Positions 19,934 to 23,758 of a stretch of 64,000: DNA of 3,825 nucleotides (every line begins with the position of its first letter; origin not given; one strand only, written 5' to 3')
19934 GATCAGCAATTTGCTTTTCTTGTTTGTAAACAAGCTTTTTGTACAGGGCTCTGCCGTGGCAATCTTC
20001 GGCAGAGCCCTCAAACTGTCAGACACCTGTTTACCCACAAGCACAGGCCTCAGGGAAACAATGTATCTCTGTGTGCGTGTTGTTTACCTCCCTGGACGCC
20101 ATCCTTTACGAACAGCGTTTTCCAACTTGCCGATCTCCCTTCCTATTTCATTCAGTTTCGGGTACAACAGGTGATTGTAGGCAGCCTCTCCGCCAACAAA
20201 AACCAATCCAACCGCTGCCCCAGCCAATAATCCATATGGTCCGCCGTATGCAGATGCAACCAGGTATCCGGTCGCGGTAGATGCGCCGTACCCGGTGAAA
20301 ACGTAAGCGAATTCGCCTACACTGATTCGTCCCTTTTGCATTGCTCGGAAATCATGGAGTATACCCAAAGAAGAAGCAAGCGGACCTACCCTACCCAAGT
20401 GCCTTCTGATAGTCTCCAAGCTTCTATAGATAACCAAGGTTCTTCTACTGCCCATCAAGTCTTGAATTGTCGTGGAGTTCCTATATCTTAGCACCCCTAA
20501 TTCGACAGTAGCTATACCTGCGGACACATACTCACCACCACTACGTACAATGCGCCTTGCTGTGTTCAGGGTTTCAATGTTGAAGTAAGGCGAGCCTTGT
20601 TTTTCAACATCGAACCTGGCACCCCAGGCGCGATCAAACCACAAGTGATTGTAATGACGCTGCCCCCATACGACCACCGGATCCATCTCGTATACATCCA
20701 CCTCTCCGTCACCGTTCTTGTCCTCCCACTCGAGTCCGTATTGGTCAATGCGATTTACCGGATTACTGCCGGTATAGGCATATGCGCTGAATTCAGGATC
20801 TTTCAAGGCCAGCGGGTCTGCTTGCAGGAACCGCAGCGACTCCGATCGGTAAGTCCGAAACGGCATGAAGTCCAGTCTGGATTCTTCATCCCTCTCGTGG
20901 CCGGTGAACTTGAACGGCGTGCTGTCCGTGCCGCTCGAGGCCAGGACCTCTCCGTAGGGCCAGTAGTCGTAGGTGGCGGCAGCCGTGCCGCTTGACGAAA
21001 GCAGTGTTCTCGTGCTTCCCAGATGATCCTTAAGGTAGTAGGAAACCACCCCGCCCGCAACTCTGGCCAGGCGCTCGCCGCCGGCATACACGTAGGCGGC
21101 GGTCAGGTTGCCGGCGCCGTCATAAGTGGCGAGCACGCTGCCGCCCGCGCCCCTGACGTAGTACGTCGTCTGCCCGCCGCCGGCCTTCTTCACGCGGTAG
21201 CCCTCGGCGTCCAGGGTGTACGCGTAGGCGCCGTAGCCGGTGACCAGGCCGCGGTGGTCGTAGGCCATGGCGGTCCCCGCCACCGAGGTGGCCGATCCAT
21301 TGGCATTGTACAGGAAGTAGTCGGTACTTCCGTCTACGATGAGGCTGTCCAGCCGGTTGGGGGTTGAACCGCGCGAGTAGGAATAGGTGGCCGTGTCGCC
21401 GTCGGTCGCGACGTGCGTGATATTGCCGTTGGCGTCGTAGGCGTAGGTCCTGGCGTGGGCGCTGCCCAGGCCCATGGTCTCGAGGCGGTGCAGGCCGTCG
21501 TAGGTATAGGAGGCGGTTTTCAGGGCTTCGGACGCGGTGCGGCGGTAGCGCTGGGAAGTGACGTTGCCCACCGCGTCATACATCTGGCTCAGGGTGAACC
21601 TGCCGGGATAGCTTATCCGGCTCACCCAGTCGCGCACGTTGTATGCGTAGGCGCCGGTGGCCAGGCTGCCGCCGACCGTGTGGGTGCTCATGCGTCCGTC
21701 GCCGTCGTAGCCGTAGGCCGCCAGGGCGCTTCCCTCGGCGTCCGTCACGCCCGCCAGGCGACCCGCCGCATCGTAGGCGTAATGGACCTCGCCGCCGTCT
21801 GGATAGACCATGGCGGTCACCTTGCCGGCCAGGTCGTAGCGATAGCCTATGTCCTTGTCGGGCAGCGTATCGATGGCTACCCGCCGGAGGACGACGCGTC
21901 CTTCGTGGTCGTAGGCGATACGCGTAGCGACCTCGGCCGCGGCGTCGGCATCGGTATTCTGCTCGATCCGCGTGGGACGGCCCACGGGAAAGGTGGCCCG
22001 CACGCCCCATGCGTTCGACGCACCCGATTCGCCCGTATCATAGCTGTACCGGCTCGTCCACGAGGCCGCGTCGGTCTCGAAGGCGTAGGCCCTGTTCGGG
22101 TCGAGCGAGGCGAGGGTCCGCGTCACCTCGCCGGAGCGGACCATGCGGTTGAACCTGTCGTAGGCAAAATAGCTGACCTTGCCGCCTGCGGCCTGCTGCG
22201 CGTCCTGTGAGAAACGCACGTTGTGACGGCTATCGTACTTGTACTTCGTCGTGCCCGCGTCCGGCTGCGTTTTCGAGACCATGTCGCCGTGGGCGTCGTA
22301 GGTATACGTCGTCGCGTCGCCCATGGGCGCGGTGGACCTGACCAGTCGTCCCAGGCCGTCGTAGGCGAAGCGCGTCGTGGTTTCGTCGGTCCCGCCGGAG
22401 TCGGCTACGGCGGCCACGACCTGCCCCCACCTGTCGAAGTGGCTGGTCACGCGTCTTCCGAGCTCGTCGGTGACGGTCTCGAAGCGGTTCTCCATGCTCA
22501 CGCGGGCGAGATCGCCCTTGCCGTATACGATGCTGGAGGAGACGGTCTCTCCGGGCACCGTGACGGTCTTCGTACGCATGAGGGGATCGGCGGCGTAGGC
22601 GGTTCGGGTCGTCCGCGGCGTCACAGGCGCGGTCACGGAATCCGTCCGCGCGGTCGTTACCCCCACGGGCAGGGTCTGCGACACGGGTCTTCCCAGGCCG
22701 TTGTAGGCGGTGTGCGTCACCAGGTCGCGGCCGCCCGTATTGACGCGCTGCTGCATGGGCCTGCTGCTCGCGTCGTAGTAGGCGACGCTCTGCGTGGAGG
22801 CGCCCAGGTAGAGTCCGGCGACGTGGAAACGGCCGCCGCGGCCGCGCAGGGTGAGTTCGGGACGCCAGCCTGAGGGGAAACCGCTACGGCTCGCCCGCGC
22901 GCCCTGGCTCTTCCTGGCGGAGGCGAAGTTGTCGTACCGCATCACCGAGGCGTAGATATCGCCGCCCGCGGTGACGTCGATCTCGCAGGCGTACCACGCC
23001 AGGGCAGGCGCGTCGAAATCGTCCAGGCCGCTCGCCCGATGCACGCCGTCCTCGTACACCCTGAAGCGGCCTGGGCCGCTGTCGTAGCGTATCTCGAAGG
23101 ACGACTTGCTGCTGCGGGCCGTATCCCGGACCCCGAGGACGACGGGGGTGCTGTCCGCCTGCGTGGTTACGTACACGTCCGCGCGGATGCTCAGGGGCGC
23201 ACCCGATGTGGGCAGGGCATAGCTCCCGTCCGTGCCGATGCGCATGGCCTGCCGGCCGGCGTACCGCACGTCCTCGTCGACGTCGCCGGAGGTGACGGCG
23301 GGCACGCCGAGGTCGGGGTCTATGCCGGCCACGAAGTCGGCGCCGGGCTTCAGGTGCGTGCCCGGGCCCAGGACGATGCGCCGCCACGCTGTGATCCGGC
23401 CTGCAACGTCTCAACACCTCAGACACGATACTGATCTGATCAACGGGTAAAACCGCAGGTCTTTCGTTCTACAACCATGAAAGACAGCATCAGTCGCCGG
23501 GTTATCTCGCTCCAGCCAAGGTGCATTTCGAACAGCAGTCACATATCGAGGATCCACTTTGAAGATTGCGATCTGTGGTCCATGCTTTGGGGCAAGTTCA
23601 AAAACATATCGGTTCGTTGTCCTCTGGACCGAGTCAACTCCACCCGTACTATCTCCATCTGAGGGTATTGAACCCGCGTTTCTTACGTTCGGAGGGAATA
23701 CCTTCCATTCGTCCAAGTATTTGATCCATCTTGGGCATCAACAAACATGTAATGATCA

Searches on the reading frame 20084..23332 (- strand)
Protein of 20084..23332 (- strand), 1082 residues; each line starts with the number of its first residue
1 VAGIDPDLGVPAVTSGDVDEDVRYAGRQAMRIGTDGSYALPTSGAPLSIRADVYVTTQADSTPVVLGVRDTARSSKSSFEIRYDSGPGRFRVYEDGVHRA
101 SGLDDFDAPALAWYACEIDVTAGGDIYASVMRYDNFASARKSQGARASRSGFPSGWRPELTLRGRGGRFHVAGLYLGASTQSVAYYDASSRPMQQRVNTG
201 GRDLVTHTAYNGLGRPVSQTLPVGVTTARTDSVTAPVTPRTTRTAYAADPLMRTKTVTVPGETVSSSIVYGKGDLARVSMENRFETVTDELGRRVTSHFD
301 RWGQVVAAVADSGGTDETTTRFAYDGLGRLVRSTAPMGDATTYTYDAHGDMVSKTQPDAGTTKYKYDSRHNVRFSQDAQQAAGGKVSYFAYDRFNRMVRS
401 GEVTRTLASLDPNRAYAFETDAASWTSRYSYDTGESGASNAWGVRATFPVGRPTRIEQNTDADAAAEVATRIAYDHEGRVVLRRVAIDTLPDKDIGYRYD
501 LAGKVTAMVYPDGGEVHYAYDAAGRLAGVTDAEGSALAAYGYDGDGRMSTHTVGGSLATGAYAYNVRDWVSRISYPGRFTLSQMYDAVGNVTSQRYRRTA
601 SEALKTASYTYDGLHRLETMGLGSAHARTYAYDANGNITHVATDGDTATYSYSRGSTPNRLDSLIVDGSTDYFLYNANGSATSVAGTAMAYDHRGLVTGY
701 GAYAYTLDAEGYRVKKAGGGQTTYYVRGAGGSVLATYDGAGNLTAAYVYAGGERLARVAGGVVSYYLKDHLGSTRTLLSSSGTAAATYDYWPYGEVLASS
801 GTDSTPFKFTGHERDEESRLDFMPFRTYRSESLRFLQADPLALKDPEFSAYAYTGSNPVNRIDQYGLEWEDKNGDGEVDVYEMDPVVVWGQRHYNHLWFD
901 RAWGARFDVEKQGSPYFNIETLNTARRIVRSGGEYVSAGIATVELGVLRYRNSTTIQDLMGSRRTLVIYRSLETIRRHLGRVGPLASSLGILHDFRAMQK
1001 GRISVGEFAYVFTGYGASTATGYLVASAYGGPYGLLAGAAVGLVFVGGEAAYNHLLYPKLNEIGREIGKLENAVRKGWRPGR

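Call 8: search_protein_families(library=pfam, proteins=[window:20084-23332:-], max_evalue=0.1)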
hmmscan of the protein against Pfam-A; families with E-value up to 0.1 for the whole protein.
window:20084-23332:- (1082 aa): 2 families
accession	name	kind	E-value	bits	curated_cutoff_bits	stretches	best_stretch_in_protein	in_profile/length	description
PF05593.20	RHS_repeat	-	2.9e-30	104.4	22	6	499-535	1-37/38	RHS Repeat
PF20041.5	DUF6443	-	1.4e-08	35.5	27.8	1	178-253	21-90/137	Domain of unknown function (DUF6443)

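Call 72: search_protein_families(library=ncbifam, proteins=[window:20084-23332:-], max_evalue=0.001)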
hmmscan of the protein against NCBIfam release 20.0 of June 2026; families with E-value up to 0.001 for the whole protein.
window:20084-23332:- (1082 aa): 3 families
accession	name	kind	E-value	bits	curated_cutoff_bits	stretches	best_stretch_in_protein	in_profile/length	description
TIGR01643.1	YD_repeat_2x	repeat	1.1e-21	76.4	15.8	3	324-364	1-41/42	YD repeat-containing protein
NF041261.1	RHS_core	equivalog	1.1e-19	69.9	2000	3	282-643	392-739/1261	RHS element core protein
TIGR03696.1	Rhs_assc_core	domain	6.2e-17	61.9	32.5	1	790-867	1-76/76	RHS repeat-associated core domain-containing protein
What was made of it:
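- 20084..23383 (-): Orphan rhs-CT module 2. It is a 5'-truncated core plus toxin tip, collinear with the main rhs from 27801 onward at a constant offset of 4420 bp. RHS_repeat, YD_repeat and Rhs_assc_core domains (calls 8, 72).
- On Rhs / YD-repeat protein gene (core): Those cores carry RHS_repeat, YD_repeat_2x and Rhs_assc_core (calls 8, 72).
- On Orphan rhs-CT/immunity module: The core-end domain lies about 1 kb further along in the intact copies (call 72).
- The main and orphan genes are true Rhs, with YD repeats and Rhs_assc_core (calls 8, 72).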

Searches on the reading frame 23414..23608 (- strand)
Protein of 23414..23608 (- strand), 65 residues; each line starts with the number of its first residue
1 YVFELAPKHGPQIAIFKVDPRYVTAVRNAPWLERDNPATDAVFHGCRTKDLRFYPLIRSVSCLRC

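Call 55: search_protein_representatives(protein=window:23414-23608:-)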
Query: 65 residues. Proteins with E-value up to 0.001 (for the whole library): 3; up to 1e-10: 1; up to 1e-30: 0. The best 3 are listed.
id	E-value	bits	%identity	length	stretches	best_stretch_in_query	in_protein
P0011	3.5e-20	87.1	40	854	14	18-49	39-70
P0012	6.1e-10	54.8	32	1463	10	5-49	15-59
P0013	2.6e-05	40.1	33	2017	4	33-55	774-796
